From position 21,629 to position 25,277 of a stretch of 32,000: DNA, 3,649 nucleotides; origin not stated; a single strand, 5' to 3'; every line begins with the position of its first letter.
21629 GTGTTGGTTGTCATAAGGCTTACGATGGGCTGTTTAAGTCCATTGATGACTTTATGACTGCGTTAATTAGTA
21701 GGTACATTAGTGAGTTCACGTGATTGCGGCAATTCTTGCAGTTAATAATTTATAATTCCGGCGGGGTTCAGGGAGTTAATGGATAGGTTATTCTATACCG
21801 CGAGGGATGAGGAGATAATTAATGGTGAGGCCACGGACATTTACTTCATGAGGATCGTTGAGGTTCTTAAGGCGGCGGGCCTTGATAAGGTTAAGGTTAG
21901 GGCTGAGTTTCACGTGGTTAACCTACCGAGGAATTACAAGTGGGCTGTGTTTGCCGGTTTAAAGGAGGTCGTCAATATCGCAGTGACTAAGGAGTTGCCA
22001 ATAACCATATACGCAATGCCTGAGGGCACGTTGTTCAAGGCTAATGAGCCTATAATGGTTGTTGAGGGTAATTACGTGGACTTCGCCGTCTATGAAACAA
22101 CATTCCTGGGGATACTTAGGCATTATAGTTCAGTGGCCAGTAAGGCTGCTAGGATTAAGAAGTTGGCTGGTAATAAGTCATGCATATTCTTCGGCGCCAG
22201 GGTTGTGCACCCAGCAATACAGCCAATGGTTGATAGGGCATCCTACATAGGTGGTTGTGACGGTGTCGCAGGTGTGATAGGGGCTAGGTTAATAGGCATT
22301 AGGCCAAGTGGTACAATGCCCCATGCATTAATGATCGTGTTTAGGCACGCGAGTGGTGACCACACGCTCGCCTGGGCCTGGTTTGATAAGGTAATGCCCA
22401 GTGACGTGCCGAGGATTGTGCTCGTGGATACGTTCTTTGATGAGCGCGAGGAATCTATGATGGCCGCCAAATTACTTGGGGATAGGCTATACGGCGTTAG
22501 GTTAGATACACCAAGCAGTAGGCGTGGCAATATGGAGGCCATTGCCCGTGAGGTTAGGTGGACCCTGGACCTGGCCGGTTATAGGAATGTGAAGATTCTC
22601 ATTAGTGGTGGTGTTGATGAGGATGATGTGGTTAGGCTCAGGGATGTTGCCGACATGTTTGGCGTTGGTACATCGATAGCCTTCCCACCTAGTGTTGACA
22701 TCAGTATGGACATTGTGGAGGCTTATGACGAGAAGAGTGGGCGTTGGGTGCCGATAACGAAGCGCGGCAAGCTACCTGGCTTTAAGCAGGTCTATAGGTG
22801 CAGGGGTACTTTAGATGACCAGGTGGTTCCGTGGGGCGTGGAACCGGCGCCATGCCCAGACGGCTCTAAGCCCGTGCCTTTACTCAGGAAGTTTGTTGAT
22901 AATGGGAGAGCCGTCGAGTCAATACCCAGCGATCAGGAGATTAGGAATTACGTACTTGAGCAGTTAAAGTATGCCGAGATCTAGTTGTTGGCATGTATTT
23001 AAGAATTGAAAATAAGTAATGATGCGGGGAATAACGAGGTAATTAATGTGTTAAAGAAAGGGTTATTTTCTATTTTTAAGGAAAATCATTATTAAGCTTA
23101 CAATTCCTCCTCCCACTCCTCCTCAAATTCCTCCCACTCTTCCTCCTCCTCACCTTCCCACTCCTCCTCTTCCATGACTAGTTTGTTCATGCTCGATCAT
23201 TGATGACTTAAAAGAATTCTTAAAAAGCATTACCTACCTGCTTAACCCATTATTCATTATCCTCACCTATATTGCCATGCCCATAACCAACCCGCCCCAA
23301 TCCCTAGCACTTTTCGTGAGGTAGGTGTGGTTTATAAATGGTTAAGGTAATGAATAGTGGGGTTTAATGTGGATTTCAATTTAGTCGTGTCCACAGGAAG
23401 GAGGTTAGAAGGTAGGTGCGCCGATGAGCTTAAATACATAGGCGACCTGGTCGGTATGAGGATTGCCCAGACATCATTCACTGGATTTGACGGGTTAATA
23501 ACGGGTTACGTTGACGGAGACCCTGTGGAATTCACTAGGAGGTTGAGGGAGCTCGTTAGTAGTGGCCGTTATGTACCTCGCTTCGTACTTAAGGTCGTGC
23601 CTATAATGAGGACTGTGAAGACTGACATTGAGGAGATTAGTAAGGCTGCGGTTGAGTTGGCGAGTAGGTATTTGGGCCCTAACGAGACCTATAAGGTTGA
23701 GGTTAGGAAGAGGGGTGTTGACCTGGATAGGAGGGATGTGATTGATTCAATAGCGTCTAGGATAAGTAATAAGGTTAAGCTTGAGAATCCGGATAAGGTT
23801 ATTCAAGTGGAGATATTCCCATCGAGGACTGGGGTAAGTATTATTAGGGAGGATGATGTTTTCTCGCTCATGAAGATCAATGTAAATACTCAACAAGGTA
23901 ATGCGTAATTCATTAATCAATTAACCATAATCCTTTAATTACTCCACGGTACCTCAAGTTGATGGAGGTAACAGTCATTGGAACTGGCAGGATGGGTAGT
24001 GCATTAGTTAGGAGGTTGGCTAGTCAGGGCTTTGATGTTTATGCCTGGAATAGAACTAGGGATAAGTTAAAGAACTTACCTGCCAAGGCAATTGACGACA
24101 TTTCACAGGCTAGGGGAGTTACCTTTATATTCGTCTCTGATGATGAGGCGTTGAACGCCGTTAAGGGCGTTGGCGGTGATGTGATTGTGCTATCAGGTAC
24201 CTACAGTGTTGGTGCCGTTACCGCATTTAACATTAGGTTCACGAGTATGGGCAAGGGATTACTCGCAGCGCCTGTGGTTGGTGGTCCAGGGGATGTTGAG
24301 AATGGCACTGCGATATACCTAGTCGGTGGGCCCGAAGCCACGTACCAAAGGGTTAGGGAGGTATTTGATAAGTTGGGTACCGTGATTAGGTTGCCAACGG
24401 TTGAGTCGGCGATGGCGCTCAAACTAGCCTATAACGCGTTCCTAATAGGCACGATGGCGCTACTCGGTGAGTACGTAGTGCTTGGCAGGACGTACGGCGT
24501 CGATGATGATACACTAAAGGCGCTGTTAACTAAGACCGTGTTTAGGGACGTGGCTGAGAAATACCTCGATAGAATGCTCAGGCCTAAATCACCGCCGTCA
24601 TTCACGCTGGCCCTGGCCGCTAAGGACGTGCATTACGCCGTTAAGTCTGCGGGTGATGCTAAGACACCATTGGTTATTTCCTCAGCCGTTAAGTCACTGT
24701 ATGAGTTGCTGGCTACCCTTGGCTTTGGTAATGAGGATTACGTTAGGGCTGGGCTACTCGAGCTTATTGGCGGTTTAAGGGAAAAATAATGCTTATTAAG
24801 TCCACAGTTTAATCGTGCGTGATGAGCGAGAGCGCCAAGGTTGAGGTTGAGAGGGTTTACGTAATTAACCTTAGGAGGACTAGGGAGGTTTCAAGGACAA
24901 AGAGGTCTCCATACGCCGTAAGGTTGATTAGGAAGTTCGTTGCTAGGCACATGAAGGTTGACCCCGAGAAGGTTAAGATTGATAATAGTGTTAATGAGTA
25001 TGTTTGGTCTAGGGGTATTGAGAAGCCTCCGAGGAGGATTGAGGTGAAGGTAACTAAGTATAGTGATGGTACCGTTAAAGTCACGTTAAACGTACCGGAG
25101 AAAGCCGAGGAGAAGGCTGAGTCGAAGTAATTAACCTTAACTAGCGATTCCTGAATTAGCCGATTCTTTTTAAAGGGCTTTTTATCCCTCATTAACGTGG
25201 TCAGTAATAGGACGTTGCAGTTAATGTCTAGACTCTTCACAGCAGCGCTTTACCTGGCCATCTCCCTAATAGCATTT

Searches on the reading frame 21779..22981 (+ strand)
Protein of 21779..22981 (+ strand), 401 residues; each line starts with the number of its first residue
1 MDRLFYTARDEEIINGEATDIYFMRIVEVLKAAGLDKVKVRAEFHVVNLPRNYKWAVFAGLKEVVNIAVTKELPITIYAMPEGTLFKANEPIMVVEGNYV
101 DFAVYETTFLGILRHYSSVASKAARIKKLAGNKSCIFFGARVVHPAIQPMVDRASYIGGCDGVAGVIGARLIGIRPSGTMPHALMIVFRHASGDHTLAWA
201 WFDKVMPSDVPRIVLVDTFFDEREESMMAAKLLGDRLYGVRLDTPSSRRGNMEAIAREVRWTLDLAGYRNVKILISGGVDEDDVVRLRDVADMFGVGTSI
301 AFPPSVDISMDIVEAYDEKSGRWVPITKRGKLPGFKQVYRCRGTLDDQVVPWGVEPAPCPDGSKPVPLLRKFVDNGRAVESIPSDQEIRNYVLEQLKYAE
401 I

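Call 15: search_protein_families(library=pfam, proteins=[window:21779-22981:+], max_evalue=0.001)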
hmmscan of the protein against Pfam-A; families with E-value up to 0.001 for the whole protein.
window:21779-22981:+ (401 aa): 3 families
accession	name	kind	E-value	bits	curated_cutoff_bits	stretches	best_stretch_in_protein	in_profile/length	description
PF02749.22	QRPTase_N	-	1.3e-21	77.1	27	1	20-117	1-82/82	Quinolinate phosphoribosyl transferase, N-terminal domain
PF01729.25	QRPTase_C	-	2.5e-14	53.8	23.1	1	119-311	1-169/169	Quinolinate phosphoribosyl transferase, C-terminal domain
PF17767.7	NAPRTase_N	-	0.00065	20.5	32.6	0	77-113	88-124/125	Nicotinate phosphoribosyltransferase (NAPRTase) N-terminal domain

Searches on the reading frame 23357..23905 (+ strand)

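Call 15: search_protein_families(library=pfam, proteins=[window:23357-23905:+], max_evalue=0.001)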
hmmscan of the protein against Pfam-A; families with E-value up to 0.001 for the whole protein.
window:23357-23905:+ (183 aa): 1 family
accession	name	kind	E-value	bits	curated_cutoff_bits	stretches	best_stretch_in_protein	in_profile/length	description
PF02926.22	THUMP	-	1e-13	51.9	20.6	1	89-162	2-83/84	THUMP domain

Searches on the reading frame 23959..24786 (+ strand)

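Call 15: search_protein_families(library=pfam, proteins=[window:23959-24786:+], max_evalue=0.001)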
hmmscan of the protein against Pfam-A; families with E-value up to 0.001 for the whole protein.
window:23959-24786:+ (276 aa): 6 families
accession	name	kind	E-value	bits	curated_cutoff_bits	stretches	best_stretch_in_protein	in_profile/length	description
PF03446.21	NAD_binding_2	-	1.3e-22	80.9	21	1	4-143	2-156/161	NAD binding domain of 6-phosphogluconate dehydrogenase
PF14833.11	NAD_binding_11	-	1.2e-13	51.8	30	1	152-261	4-115/122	NAD-binding of NADP-dependent 3-hydroxyisobutyrate dehydrogenase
PF03807.23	F420_oxidored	-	3.7e-06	27.9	21.6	1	4-45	2-45/94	NADP oxidoreductase coenzyme F420-dependent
PF01488.26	Shikimate_DH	-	7.6e-05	23.3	24.3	1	3-44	14-56/138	Shikimate / quinate 5-dehydrogenase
PF02826.25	2-Hacid_dh_C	-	7.9e-05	22.5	25.1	1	3-38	38-73/178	D-isomer specific 2-hydroxyacid dehydrogenase, NAD binding domain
PF02737.24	3HCDH_N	-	0.00016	22.1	22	1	4-49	2-47/180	3-hydroxyacyl-CoA dehydrogenase, NAD binding domain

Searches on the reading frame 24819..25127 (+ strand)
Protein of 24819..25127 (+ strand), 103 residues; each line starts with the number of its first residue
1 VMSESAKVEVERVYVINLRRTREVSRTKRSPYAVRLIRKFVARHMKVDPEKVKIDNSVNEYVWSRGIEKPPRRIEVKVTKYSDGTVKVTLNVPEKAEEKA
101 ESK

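Call 15: search_protein_families(library=pfam, proteins=[window:24819-25127:+], max_evalue=0.001)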
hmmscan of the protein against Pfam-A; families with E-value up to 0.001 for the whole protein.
window:24819-25127:+ (103 aa): 1 family
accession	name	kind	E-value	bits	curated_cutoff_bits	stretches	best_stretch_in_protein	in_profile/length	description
PF01198.24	Ribosomal_L31e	-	4.3e-19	68.9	25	1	10-80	3-72/82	Ribosomal protein L31e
